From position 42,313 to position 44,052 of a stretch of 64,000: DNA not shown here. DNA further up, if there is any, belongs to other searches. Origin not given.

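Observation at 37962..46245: Iron-uptake gene cluster with an embedded SAM-methyltransferase and its own Fur-family regulator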

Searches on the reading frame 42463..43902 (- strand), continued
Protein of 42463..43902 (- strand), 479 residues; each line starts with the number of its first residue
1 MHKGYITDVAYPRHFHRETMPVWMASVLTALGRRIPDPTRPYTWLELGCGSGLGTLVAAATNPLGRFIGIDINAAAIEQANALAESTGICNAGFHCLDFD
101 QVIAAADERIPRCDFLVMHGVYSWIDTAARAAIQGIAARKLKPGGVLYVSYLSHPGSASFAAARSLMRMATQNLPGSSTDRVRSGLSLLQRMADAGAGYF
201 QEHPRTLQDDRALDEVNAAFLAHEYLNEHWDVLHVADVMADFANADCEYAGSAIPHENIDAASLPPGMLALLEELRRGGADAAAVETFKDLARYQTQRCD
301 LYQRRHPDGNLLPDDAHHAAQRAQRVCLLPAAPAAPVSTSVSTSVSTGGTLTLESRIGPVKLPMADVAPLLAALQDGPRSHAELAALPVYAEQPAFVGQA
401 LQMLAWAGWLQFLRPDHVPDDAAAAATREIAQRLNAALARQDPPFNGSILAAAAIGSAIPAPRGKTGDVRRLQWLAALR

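Call 34: search_protein_families(library=pfam, proteins=[L030:9003-9983:+, L030:11323-13158:+, L030:13205-14377:+, L022:8494-9906:+, L022:11480-12100:+, L022:12110-12676:+, L022:13005-13706:+, L022:13375-14625:-, L022:14630-15673:-], max_evalue=0.001)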
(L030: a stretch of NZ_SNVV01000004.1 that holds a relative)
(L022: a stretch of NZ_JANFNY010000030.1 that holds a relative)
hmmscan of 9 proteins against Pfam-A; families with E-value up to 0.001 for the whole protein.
L030:9003-9983:+ (326 aa): 3 families
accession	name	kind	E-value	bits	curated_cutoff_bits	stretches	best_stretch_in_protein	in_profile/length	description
PF00756.26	Esterase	-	1.8e-17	64.4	22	1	62-254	5-200/251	Putative esterase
PF00326.27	Peptidase_S9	-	4.1e-06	26.9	22.6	1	154-217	41-102/213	Prolyl oligopeptidase family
PF12146.15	Hydrolase_4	-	0.0002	21.2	27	1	182-236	79-132/239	Serine aminopeptidase, S33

L030:11323-13158:+ (611 aa): 0 families

L030:13205-14377:+ (390 aa): 2 families
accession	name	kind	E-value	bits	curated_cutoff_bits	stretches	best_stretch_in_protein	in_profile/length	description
PF01545.26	Cation_efflux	-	2.1e-41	142.3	26.6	1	27-220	2-198/198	Cation efflux family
PF16916.11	ZT_dimer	-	2.3e-22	79.2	26.7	1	224-301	1-77/78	Dimerisation domain of Zinc Transporter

L022:8494-9906:+ (470 aa): 2 families
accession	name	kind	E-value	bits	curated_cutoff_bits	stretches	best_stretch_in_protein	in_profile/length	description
PF16819.11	DUF5074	-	5.2e-05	22.9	27.2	0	279-380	117-214/353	Domain of unknown function (DUF5074)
PF25174.1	Beta-prop_THOC3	-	0.00036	20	305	1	224-420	13-199/272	THOC3 beta-propeller domain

L022:11480-12100:+ (206 aa): 0 families

L022:12110-12676:+ (188 aa): 4 families
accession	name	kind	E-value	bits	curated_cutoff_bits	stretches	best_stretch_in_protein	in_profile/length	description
PF00903.31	Glyoxalase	-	2.3e-14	54.2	20.6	1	31-173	2-121/121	Glyoxalase/Bleomycin resistance protein/Dioxygenase superfamily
PF18029.7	Glyoxalase_6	-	3.2e-06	28.2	23.6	1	34-171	2-103/106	Glyoxalase-like domain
PF22677.2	Ble-like_N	-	2.8e-05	24.2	24.5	1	33-59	4-30/41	Bleomycin resistance protein-like N-terminal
PF13669.12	Glyoxalase_4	-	0.00076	20.2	27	0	33-143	2-92/109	Glyoxalase/Bleomycin resistance protein/Dioxygenase superfamily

L022:13005-13706:+ (233 aa): 1 family
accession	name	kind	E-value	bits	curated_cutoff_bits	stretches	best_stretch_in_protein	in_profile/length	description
PF13683.12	rve_3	-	0.00018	21.7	26.5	1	13-69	2-57/67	Integrase core domain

L022:13375-14625:- (416 aa): 1 family
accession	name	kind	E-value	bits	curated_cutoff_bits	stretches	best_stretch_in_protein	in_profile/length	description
PF07690.21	MFS_1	-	1.1e-11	44.7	33.4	1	32-371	14-346/347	Major Facilitator Superfamily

L022:14630-15673:- (347 aa): 2 families
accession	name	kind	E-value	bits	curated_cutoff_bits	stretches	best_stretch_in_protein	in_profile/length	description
PF02800.25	Gp_dh_C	-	8.5e-54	181.8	24.4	1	169-325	1-158/158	Glyceraldehyde 3-phosphate dehydrogenase, C-terminal domain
PF00044.30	Gp_dh_N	-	1.7e-25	89.7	31.7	1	1-113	1-100/101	Glyceraldehyde 3-phosphate dehydrogenase, NAD binding domain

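Call 35: predict_structure(alignment_id=A1)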
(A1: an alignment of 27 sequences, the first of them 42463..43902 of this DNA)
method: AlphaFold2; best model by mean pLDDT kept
length: 479 residues; sequences in the alignment: 27
mean_pLDDT: 90.5   pTM: 0.90
mean pLDDT of the five models: 90.5, 89.8, 89.1, 88.8, 88.5
residues with pLDDT >= 90: 355; 70-90: 91; 50-70: 22; < 50: 11
segments of 3 or more residues with pLDDT < 50: 340-347
pLDDT, mean of each block of 10 residues (from residue 1): 77 94 97 95 97 97 98 94 98 97 96 95 91 97 98 87 91 94 94 93 76 84 90 95 98 95 92 97 97 92 97 97 95 71 48 82 90 93 96 93 94 90 90 96 93 95 66 59
secondary structure, 60 per line:
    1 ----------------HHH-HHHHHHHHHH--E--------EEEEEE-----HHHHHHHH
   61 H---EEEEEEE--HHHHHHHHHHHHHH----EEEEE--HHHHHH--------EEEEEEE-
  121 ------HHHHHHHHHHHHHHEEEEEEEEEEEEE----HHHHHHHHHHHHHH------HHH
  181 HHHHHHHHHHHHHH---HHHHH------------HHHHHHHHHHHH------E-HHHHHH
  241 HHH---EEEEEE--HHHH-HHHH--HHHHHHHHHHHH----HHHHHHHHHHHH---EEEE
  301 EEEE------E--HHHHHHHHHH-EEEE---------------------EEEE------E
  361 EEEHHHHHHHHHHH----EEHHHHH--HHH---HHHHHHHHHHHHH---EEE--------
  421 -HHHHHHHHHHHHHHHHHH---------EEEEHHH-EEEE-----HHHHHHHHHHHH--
elements in order: H21-30 E42-47 H53-61 E65-71 H74-87 E92-96 H99-104 E113-119 H127-140 E141-153 H158-171 H178-194 H198-202 H215-226 H235-243 E247-252 H255-258 H260-263 H266-277 H282-293 E297-304 H314-323 E325-328 E350-353 E360-363 H364-374 H381-385 H394-406 E410-412 H422-439 E449-452 E457-460 H466-477

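Call 40: fold_search(model_id=the predicted structure, library=pdb)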
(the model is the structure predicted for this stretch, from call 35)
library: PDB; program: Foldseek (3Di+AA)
matches with E <= 10: 1927; with E <= 0.001: 638
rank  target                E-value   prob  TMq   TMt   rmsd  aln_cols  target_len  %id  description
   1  5dnk_A                5.9e-20  1.00  0.63  0.59   5.2       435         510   19  The structure of PKMT1 from Rickettsia prowazekii in complex with AdoHcy (released 2016-08-10)
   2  5dnk_B                9.0e-20  1.00  0.63  0.60   5.2       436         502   18  The structure of PKMT1 from Rickettsia prowazekii in complex with AdoHcy (released 2016-08-10)
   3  5do0_B                1.1e-19  1.00  0.60  0.57   5.9       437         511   18  The structure of PKMT1 from Rickettsia prowazekii (released 2016-08-10)
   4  5dpl_A                1.9e-19  1.00  0.67  0.62   6.8       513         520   17  The structure of PKMT2 from Rickettsia typhi in complex with AdoHcy (released 2016-08-10)
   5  5doo_A                4.9e-19  1.00  0.66  0.62   6.0       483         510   17  The structure of PKMT2 from Rickettsia typhi (released 2016-08-10)
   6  5do0_A                7.2e-19  1.00  0.61  0.58   5.6       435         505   19  The structure of PKMT1 from Rickettsia prowazekii (released 2016-08-10)
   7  5doo_B                1.6e-18  1.00  0.65  0.61   6.0       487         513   17  The structure of PKMT2 from Rickettsia typhi (released 2016-08-10)
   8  5dpl_B                9.1e-18  1.00  0.65  0.61   6.0       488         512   18  The structure of PKMT2 from Rickettsia typhi in complex with AdoHcy (released 2016-08-10)
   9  8hkr_B                2.1e-11  1.00  0.55  0.66   6.5       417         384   16  Crystal Structure of Histone H3 Lysine 79 (H3K79) Methyltransferase Rv2067c from Mycobacterium tuberculosis (released 2023-10-18)
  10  8hkr_A                5.7e-11  1.00  0.53  0.64   6.6       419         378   14  Crystal Structure of Histone H3 Lysine 79 (H3K79) Methyltransferase Rv2067c from Mycobacterium tuberculosis (released 2023-10-18)
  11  6uv6_C                3.0e-08  1.00  0.29  0.49  13.5       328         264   17  AtmM with bound rebeccamycin analogue (released 2020-11-25)
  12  6uv6_A                4.6e-08  1.00  0.29  0.49  11.4       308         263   16  AtmM with bound rebeccamycin analogue (released 2020-11-25)
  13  4kwc                  7.4e-08  1.00  0.30  0.52   8.9       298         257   14  Structure of the plantazolicin methyltransferase BpumL in complex with SAH (released 2013-07-24)
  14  6uvq_A                7.4e-08  1.00  0.29  0.50  13.6       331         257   18  Crystal structure of Apo AtmM (released 2020-11-25)
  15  9fcu_A                9.7e-08  1.00  0.29  0.58   9.0       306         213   12  CysG(N-16)-H121A mutant in complex with SAH from Kitasatospora cystarginea (released 2024-08-21)
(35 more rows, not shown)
